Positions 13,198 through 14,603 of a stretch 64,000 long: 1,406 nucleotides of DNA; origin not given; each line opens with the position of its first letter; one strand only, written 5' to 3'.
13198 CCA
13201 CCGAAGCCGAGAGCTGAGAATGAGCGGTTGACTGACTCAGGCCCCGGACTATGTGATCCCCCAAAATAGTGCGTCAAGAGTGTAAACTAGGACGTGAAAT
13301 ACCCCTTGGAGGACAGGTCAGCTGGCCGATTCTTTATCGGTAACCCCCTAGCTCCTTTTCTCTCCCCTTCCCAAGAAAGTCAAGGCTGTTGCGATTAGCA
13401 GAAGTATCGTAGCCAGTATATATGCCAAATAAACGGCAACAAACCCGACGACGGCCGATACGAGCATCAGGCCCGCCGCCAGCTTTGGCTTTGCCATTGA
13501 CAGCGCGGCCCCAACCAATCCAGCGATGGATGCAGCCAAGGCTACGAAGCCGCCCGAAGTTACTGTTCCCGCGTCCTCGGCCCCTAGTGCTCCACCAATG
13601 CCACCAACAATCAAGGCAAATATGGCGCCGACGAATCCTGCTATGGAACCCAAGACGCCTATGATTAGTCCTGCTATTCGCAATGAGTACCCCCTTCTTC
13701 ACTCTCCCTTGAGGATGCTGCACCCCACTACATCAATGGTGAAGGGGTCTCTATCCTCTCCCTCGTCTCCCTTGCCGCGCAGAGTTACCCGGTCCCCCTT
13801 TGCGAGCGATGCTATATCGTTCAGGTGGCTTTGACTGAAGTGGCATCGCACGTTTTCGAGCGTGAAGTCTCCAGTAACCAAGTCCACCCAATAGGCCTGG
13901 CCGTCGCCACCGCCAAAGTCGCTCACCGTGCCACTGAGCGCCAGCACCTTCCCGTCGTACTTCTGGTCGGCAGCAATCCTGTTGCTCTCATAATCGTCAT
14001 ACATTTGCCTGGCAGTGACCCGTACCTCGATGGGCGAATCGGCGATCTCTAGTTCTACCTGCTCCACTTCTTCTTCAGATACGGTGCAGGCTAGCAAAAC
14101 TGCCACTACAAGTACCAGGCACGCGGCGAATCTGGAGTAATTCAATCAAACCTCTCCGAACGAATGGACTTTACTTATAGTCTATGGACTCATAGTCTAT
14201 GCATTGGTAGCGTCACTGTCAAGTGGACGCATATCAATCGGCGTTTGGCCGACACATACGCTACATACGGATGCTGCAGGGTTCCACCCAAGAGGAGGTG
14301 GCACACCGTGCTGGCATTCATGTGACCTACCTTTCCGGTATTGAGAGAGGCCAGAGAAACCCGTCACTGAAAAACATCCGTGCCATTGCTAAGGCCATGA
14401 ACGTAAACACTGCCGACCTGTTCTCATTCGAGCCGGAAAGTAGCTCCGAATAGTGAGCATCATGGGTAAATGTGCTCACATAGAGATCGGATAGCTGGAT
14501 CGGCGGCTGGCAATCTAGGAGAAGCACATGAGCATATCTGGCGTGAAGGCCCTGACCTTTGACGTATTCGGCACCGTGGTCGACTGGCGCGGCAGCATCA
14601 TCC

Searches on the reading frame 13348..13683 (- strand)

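Call 3: search_protein_families(library=pfam, proteins=[window:13348-13683:-], max_evalue=0.1)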
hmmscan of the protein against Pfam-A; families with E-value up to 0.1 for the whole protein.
window:13348-13683:- (111 aa): 1 family
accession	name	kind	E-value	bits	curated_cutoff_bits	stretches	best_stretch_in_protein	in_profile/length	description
PF13273.12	DUF4064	-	0.0012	19.5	32.1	1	1-82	1-101/102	Protein of unknown function (DUF4064)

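Call 4: search_protein_families(library=padloc, proteins=[window:13348-13683:-], max_evalue=0.1)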
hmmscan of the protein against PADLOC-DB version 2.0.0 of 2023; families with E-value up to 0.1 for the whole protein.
window:13348-13683:- (111 aa): 0 families

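Call 5: search_protein_families(library=ncbifam, proteins=[window:13348-13683:-], max_evalue=0.1)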
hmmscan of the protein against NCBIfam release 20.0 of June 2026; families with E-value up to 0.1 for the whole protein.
window:13348-13683:- (111 aa): 0 families

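Call 82: search_protein_families(library=phrogs, proteins=[window:13348-13683:-], max_evalue=0.001)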
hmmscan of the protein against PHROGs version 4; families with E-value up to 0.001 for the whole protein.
window:13348-13683:- (111 aa): 1 family
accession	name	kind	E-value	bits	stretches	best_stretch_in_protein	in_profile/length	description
phrog_6780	-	unknown function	1.9e-16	61.4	1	2-101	3-102/114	-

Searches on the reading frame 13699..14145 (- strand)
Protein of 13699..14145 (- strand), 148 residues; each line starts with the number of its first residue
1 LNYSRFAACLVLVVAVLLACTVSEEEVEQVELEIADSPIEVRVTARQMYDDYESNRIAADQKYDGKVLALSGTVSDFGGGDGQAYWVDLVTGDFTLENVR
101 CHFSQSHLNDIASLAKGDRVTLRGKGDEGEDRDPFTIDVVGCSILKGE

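Call 3: search_protein_families(library=pfam, proteins=[window:13699-14145:-], max_evalue=0.1)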
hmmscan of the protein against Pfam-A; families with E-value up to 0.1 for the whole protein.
window:13699-14145:- (148 aa): 1 family
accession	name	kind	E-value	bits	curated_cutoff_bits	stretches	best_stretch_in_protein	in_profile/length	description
PF12869.13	tRNA_anti-like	-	1.7e-16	60.5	23.5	1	9-128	9-134/146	tRNA_anti-like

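Call 4: search_protein_families(library=padloc, proteins=[window:13699-14145:-], max_evalue=0.1)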
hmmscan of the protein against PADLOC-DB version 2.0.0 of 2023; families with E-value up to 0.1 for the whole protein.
window:13699-14145:- (148 aa): 0 families

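Call 5: search_protein_families(library=ncbifam, proteins=[window:13699-14145:-], max_evalue=0.1)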
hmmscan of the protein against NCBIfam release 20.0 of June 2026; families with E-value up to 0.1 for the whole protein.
window:13699-14145:- (148 aa): 0 families

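Call 82: search_protein_families(library=phrogs, proteins=[window:13699-14145:-], max_evalue=0.001)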
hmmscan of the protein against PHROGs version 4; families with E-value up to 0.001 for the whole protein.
window:13699-14145:- (148 aa): 2 families
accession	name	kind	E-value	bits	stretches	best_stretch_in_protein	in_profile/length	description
phrog_8545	-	moron, auxiliary metabolic gene and host takeover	1.5e-09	38.9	1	40-129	66-163/177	superinfection exclusion Sie-like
phrog_13333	-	unknown function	3e-09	37.8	1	41-127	61-148/248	-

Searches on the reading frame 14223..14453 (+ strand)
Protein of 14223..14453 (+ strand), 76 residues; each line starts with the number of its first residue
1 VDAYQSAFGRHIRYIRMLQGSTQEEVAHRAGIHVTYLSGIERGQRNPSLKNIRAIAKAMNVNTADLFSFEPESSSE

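Call 3: search_protein_families(library=pfam, proteins=[window:14223-14453:+], max_evalue=0.1)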
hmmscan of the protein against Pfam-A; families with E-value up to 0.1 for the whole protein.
window:14223-14453:+ (76 aa): 5 families
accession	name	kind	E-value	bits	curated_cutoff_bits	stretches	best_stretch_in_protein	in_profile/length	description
PF01381.28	HTH_3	-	1.2e-17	64.1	23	1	12-66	1-55/55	Helix-turn-helix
PF13560.12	HTH_31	-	1e-09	39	27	1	7-64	1-59/64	Helix-turn-helix domain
PF13443.12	HTH_26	-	2.1e-07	31.6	22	1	19-72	9-63/63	Cro/C1-type HTH DNA-binding domain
PF12844.13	HTH_19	-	1.5e-06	28.5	30.2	1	10-67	2-59/64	Helix-turn-helix domain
PF13413.12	HTH_25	-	0.012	15.9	24.6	1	13-44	3-34/62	Helix-turn-helix domain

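Call 4: search_protein_families(library=padloc, proteins=[window:14223-14453:+], max_evalue=0.1)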
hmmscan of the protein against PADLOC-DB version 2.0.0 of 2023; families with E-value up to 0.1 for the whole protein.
window:14223-14453:+ (76 aa): 21 families
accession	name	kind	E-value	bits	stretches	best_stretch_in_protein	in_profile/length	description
PDLC03665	Control_protein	-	2.6e-16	57.7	1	7-69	8-71/77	control protein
PDLC02926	HTH_VI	-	2.4e-15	54.5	1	8-72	2-66/92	-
PDLC03664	Control_protein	-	2.6e-13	48.2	1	7-67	13-73/74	control protein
PDLC03668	Control_protein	-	6.8e-11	40.5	1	12-67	13-68/79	control protein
PDLC03666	Control_protein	-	8.2e-11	40.2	1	6-68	5-67/77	control protein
PDLC04142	capH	-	1.3e-10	40.3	1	5-67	4-66/103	capH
PDLC03954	RmrA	-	1.4e-09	35.4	1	9-66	12-69/380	-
PDLC03953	RmrA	-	7.8e-09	33.2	1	6-73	4-70/373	-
PDLC03671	Control_protein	-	3.8e-08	31.4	1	10-66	17-73/84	control protein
PDLC03536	REase_II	-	1.7e-06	25.9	1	2-67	5-70/237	Type II restriction enzyme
PDLC03949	RmrA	-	2.8e-06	24.5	1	12-72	7-67/363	-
PDLC04775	PDC-M69A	-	3.2e-06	25.6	1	1-72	1-72/113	-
PDLC03669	Control_protein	-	1.2e-05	23.5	1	16-66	18-68/96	control protein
PDLC03943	RmrA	-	2.2e-05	21.7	1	9-72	4-66/370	-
PDLC03952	RmrA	-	0.00023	18.1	1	13-61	28-76/395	-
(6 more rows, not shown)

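Call 5: search_protein_families(library=ncbifam, proteins=[window:14223-14453:+], max_evalue=0.1)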
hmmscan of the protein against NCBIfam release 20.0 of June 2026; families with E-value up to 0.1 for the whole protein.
window:14223-14453:+ (76 aa): 20 families
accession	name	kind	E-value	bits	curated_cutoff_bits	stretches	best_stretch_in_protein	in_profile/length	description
NF041951.1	phage_RstR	subfamily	2.8e-11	43.7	80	1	8-71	3-65/108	RstR family transcriptional repressor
NF006015.0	PRK08154.1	subfamily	1.3e-10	40.9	204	1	3-75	26-98/314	anaerobic benzoate catabolism transcriptional regulator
NF010465.0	PRK13890.1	equivalog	3.7e-09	36.7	96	1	17-64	15-62/121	conjugal transfer protein TrbA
NF041677.1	trans_regClgR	equivalog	8.8e-09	35.4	170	1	8-66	9-67/113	transcriptional regulator ClgR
NF046032.1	TransRegSlrRBacil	equivalog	2.2e-08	34.3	250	1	8-70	2-65/149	HTH-type transcriptional regulator SlrR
NF047948.1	male_kill_WMK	equivalog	2.3e-08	33.8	300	1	8-68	6-66/300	WO male-killing family protein Wmk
TIGR03070.1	couple_hipB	subfamily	3.1e-08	33.4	71.65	1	7-61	2-56/58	type II toxin-antitoxin system Y4mF family antitoxin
NF007408.0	PRK09943.1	equivalog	3.5e-06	26.7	211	1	1-74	1-73/185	HTH-type transcriptional regulator PuuR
TIGR00270.2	TIGR00270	equivalog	1e-05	25.4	110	1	8-65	76-133/159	multiprotein bridging factor aMBF1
NF007271.0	PRK09726.1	equivalog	0.00045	20.2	79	1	10-63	15-70/88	type II toxin-antitoxin system antitoxin HipB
NF007257.0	PRK09706.1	subfamily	0.00073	19.3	101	1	6-63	4-61/135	transcriptional repressor DicA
NF052239.1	antitox_spr1629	equivalog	0.0047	16.1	335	1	8-64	3-59/377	spr1629 family repressor/antitoxin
TIGR02612.1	mob_myst_A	hypoth_equivalog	0.0074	16.2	122.6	1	11-73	29-91/150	mobile mystery protein A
NF003158.0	PRK04132.1-3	equivalog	0.0097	13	1750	1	22-63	419-460/1437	replication factor C small subunit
NF003159.0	PRK04132.1-4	equivalog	0.023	12.7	999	1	22-63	424-465/852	replication factor C small subunit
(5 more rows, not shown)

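Call 82: search_protein_families(library=phrogs, proteins=[window:14223-14453:+], max_evalue=0.001)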
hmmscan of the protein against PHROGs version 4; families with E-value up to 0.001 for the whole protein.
window:14223-14453:+ (76 aa): 17 families
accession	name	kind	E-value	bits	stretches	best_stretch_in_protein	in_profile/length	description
phrog_5823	-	transcription regulation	9.9e-17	62.1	1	6-73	5-73/404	transcriptional regulator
phrog_8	-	transcription regulation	3.3e-13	50.8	1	8-72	77-141/346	transcriptional regulator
phrog_4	-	transcription regulation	9.7e-11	42.3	1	6-74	135-199/400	transcriptional repressor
phrog_7241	-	transcription regulation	1.3e-10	42.4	1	12-67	66-121/122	transcriptional regulator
phrog_3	-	transcription regulation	1.8e-10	42.2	1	6-73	87-152/430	transcriptional repressor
phrog_1373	-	transcription regulation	9.3e-10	39.7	1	5-63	61-119/166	transcriptional regulator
phrog_2967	-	transcription regulation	2.3e-09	38.1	1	4-71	7-74/225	transcriptional regulator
phrog_2439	-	transcription regulation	4.8e-09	36.6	1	9-68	9-68/367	transcriptional regulator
phrog_2328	-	transcription regulation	2.3e-07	31.7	1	6-71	14-79/128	transcriptional repressor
phrog_4583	-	transcription regulation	6.4e-06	27.1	1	19-72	22-75/81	transcriptional repressor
phrog_3557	-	transcription regulation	8.5e-06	27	1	17-66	22-71/142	transcriptional regulator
phrog_6288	-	unknown function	1e-05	26.3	1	6-55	28-78/322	-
phrog_2104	-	unknown function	2.6e-05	25.4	1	11-51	43-83/103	-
phrog_1468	-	transcription regulation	0.00031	21.3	1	6-62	6-61/67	transcriptional repressor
phrog_9908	-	DNA, RNA and nucleotide metabolism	0.00048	20.4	1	7-62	13-68/282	DNA binding protein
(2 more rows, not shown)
